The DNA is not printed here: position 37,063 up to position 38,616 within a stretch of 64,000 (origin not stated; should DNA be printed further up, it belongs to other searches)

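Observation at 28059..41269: Seventeen-gene co-directional envelope module: candidate uncharacterised archaeal DNA-transfer or particle/vesicle-forming machine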

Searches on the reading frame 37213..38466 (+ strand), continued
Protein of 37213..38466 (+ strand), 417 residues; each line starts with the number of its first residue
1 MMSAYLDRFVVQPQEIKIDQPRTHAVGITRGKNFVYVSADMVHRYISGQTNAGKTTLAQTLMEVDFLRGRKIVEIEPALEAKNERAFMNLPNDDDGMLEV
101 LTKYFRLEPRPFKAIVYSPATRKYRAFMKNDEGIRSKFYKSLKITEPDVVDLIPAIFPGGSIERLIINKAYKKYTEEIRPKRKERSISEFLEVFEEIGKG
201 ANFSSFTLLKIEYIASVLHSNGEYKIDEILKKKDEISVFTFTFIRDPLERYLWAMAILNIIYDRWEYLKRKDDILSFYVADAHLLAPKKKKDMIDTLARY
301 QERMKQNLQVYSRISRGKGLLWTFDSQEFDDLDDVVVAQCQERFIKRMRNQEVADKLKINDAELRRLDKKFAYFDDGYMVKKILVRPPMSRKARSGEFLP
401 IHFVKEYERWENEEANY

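Call 69: search_protein_families(library=pfam, max_evalue=0.001, proteins=[P0041, P0042, P0046, P0048, P0049, P0050, P0051, P0052, P0055, P0057])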
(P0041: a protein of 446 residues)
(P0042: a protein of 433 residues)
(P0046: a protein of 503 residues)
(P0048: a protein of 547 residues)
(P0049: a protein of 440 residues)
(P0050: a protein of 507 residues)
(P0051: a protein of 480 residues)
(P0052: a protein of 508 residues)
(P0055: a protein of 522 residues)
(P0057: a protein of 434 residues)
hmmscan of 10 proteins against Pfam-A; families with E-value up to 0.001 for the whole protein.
P0041 (446 aa): 1 family
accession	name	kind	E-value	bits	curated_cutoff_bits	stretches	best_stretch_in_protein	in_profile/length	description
PF01935.23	DUF87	-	0.00028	21.5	23.2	0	40-72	16-48/220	Helicase HerA, central domain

P0042 (433 aa): 2 families
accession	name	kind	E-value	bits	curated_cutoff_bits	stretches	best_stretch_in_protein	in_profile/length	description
PF01935.23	DUF87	-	2.3e-05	25.1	23.2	1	40-264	18-214/220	Helicase HerA, central domain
PF13401.12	AAA_22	-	0.00016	22.4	27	1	44-87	4-46/130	AAA domain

P0046 (503 aa): 2 families
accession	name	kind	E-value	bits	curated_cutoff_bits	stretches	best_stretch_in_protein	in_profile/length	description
PF05872.18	HerA_C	-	1.2e-05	24.6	22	0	298-375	280-362/502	Helicase HerA-like C-terminal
PF20720.3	nSTAND3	-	0.00098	19.3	27.2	0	20-53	21-54/155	Novel STAND NTPase 3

P0048 (547 aa): 4 families
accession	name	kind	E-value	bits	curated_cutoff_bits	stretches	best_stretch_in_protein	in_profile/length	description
PF01935.23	DUF87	-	4.3e-20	73.2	23.2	1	139-392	3-216/220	Helicase HerA, central domain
PF05872.18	HerA_C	-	4.3e-09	36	22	0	166-202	26-62/502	Helicase HerA-like C-terminal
PF10412.15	TrwB_AAD_bind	-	2.1e-06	27.3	20.5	1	162-202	16-56/387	Type IV secretion-system coupling protein DNA-binding domain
PF13401.12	AAA_22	-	2.1e-05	25.3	27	0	166-261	10-83/130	AAA domain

P0049 (440 aa): 1 family
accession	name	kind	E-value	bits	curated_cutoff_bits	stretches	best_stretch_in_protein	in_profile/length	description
PF01935.23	DUF87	-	1.3e-07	32.4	23.2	1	37-282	16-219/220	Helicase HerA, central domain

P0050 (507 aa): 3 families
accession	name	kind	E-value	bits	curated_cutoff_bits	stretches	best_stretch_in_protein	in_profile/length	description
PF01935.23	DUF87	-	2.7e-07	31.4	23.2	1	19-279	23-219/220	Helicase HerA, central domain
PF20720.3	nSTAND3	-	0.00036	20.7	27.2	0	9-48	7-46/155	Novel STAND NTPase 3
PF13401.12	AAA_22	-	0.00094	19.9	27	0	18-60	4-45/130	AAA domain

P0051 (480 aa): 1 family
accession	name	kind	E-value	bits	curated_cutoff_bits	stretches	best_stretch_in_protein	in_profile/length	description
PF08281.18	Sigma70_r4_2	-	0.00061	19.8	25.7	0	455-477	25-47/54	Sigma-70, region 4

P0052 (508 aa): 6 families
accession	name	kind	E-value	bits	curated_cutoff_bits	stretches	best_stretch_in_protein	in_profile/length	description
PF01935.23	DUF87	-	1.1e-23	85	23.2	1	125-370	2-220/220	Helicase HerA, central domain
PF05872.18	HerA_C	-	1.3e-07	31.1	22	0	147-194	20-67/502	Helicase HerA-like C-terminal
PF10412.15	TrwB_AAD_bind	-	2.6e-06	27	20.5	1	148-191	15-58/387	Type IV secretion-system coupling protein DNA-binding domain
PF01656.29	CbiA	-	0.00014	22.2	25.4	1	155-258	6-54/125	CobQ/CobB/MinD/ParA nucleotide binding domain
PF13401.12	AAA_22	-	0.00027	21.7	27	0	150-209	7-59/130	AAA domain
PF19044.6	P-loop_TraG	-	0.00027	20.2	25.8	0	149-186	30-67/413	TraG P-loop domain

P0055 (522 aa): 1 family
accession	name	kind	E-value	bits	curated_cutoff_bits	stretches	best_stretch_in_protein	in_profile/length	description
PF05872.18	HerA_C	-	2.7e-07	30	22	1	262-467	255-456/502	Helicase HerA-like C-terminal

P0057 (434 aa): 0 families

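Call 70: list_cluster_members(proteins=[P0041, P0042, P0046, P0049, P0050, P0051, P0057, P0060, P0055, P0052])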
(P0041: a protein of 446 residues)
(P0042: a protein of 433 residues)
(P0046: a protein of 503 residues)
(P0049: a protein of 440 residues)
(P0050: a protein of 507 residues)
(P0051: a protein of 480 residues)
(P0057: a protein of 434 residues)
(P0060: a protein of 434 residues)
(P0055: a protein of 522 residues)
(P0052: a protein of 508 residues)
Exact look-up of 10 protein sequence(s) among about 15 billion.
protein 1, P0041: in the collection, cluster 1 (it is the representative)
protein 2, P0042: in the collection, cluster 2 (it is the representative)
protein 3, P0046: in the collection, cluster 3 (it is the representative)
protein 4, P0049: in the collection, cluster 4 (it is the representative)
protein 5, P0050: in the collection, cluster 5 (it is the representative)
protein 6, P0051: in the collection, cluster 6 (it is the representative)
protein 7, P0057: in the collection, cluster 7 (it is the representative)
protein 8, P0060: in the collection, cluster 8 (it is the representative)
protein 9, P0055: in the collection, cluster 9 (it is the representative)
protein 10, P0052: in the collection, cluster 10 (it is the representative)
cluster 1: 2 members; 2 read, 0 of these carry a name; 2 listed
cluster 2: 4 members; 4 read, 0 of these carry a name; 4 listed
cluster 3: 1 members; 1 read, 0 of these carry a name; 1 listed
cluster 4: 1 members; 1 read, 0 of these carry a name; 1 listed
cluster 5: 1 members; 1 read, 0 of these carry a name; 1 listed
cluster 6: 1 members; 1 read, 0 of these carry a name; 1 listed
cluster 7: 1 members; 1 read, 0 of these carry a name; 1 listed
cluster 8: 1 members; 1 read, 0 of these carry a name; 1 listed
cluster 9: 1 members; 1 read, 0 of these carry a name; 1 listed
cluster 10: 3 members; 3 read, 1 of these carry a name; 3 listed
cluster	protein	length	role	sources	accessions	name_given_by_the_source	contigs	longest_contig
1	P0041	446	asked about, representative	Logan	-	-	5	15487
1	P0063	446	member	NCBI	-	-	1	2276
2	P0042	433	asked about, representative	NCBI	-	-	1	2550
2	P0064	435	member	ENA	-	-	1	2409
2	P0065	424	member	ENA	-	-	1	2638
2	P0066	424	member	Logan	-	-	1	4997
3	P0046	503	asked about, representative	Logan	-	-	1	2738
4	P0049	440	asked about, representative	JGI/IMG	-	-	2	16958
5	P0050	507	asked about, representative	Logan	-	-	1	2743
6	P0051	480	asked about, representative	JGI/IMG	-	-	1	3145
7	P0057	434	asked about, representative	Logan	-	-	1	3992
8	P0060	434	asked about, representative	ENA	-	-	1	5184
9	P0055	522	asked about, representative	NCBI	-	-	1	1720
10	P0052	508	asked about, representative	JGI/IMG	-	DNA helicase HerA-like ATPase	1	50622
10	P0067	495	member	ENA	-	-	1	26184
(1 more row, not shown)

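Call 71: find_encoding_contigs(protein=P0041, flank=10000, max_places=1)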
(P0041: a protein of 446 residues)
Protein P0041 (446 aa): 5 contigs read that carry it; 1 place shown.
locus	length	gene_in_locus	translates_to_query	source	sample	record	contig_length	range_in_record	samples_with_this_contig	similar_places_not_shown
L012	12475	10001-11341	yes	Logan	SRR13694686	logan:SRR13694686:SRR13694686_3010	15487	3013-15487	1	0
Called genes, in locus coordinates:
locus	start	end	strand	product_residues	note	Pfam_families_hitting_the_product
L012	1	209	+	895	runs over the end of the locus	PF13385:Laminin_G_3 (weak)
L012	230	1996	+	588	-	PF00082:Peptidase_S8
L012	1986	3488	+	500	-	-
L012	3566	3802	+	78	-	-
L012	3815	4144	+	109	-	-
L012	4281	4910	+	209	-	-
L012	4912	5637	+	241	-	-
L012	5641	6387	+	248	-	-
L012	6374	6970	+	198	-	-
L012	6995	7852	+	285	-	-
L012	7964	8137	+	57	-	-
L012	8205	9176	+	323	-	-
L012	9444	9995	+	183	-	-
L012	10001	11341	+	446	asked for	-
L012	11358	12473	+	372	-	?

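Call 72: find_encoding_contigs(protein=P0049, flank=10000, max_places=1)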
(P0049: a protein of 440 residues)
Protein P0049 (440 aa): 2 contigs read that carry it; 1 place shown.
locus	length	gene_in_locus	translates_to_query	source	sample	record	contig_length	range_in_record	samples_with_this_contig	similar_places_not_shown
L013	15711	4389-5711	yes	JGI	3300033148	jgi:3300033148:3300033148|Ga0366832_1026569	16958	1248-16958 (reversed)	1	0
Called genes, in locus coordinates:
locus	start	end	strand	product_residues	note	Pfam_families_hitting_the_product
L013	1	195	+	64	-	?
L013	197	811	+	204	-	-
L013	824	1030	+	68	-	-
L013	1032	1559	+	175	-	-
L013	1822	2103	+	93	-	-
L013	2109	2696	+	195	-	-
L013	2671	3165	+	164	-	-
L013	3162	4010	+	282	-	-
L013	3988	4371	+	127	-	-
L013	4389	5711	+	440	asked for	PF01935:DUF87 (weak)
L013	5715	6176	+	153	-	-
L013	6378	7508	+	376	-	-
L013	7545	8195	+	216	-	-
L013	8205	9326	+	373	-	-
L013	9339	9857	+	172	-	-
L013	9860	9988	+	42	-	-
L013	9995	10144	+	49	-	-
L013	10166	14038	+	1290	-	PF13385:Laminin_G_3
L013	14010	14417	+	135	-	-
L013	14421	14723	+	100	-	-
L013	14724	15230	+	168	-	-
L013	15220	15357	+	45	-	-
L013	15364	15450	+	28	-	-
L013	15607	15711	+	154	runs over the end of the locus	-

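Call 93: find_encoding_contigs(protein=P0006, flank=10000, max_places=1)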
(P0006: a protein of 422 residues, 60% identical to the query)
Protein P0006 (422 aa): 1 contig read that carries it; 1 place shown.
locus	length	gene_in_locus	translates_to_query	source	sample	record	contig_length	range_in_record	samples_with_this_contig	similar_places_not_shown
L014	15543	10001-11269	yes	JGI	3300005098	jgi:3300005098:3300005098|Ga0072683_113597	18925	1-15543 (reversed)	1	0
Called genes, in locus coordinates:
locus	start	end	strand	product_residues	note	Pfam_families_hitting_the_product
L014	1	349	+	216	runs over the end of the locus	PF00239:Resolvase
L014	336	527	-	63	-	-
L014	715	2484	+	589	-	PF13385:Laminin_G_3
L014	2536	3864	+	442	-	-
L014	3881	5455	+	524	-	PF00082:Peptidase_S8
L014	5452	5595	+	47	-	-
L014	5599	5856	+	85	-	-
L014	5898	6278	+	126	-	-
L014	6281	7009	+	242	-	-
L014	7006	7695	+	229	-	-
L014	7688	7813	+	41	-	-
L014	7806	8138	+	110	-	-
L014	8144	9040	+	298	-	-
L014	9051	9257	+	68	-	-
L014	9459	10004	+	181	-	PF13601:HTH_34 (weak)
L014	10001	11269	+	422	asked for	-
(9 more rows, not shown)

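Call 94: find_encoding_contigs(protein=P0012, flank=10000, max_places=1)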
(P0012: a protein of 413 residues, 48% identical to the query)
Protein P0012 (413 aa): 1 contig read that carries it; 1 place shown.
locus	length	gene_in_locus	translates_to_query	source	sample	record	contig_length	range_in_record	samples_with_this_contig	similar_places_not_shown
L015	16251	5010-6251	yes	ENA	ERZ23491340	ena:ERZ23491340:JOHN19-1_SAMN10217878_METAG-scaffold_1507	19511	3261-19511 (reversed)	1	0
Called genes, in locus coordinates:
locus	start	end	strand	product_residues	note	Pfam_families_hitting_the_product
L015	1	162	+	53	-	?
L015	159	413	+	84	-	-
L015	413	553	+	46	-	-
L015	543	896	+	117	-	-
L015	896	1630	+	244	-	-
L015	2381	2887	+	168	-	-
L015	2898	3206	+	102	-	-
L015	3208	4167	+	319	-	-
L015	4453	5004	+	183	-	-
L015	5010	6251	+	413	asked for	-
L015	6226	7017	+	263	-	-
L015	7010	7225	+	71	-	-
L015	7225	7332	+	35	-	-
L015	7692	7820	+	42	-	-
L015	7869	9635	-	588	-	PF13620:CarboxypepD_reg (weak)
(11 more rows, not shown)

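Call 95: find_encoding_contigs(protein=P0020, flank=10000, max_places=1)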
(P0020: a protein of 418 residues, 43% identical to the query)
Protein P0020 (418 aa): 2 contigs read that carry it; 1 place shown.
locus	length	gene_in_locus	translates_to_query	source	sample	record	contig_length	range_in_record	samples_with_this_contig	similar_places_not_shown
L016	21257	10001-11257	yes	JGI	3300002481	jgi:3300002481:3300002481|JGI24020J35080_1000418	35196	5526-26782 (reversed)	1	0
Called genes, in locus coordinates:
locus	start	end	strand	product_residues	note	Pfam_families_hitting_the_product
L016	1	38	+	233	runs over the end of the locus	-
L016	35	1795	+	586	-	PF13385:Laminin_G_3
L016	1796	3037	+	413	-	-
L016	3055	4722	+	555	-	PF00082:Peptidase_S8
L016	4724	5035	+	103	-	-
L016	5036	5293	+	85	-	-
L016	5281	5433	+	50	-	-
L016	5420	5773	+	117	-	-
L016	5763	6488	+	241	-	-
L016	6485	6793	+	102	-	-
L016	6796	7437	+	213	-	-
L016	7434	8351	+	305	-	-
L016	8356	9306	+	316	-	-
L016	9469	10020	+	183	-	-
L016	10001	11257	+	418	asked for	-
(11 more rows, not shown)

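Call 110: find_encoding_contigs(protein=P0001, flank=10000, max_places=1)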
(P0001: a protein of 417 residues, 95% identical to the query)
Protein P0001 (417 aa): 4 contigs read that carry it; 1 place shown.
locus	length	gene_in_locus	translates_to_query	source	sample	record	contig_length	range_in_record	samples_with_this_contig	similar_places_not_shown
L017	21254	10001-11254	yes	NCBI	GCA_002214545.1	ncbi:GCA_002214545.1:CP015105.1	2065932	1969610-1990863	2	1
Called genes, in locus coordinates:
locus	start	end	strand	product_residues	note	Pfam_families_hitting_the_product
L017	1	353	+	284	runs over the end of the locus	PF16795:Phage_integr_3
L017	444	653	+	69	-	-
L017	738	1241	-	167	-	-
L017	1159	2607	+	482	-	PF13385:Laminin_G_3 (weak)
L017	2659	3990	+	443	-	-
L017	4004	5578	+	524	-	PF00082:Peptidase_S8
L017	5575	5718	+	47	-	-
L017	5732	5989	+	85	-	-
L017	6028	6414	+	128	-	-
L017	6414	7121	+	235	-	-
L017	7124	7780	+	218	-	-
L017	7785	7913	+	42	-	-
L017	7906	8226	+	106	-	-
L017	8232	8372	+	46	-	-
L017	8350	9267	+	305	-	-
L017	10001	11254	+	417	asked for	-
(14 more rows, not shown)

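Call 125: search_protein_families(library=phrogs, max_evalue=0.001, proteins=[L013:197-811:+, L013:1032-1559:+, L013:2109-2696:+, L013:2671-3165:+, L013:3162-4010:+, L013:4389-5711:+, L013:6378-7508:+, L013:7545-8195:+, L013:8205-9326:+, L013:10166-14038:+])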
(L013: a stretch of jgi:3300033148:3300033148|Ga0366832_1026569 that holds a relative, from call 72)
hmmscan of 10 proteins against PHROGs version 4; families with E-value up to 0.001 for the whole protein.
L013:197-811:+ (204 aa): 2 families
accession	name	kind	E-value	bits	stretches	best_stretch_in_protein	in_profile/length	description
phrog_757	-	other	7.2e-60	203.1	1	1-204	15-219/247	DNA methyltransferase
phrog_27471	-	unknown function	2.7e-29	102.2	1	103-204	2-93/93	-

L013:1032-1559:+ (175 aa): 2 families
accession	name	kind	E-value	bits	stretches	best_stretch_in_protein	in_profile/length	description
phrog_3136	-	unknown function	1.5e-15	58.4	1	23-145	5-131/134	-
phrog_37705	-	unknown function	8.2e-05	23.4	1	73-168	142-241/278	-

L013:2109-2696:+ (195 aa): 0 families

L013:2671-3165:+ (164 aa): 0 families

L013:3162-4010:+ (282 aa): 0 families

L013:4389-5711:+ (440 aa): 0 families

L013:6378-7508:+ (376 aa): 0 families

L013:7545-8195:+ (216 aa): 0 families

L013:8205-9326:+ (373 aa): 0 families

L013:10166-14038:+ (1290 aa): 0 families
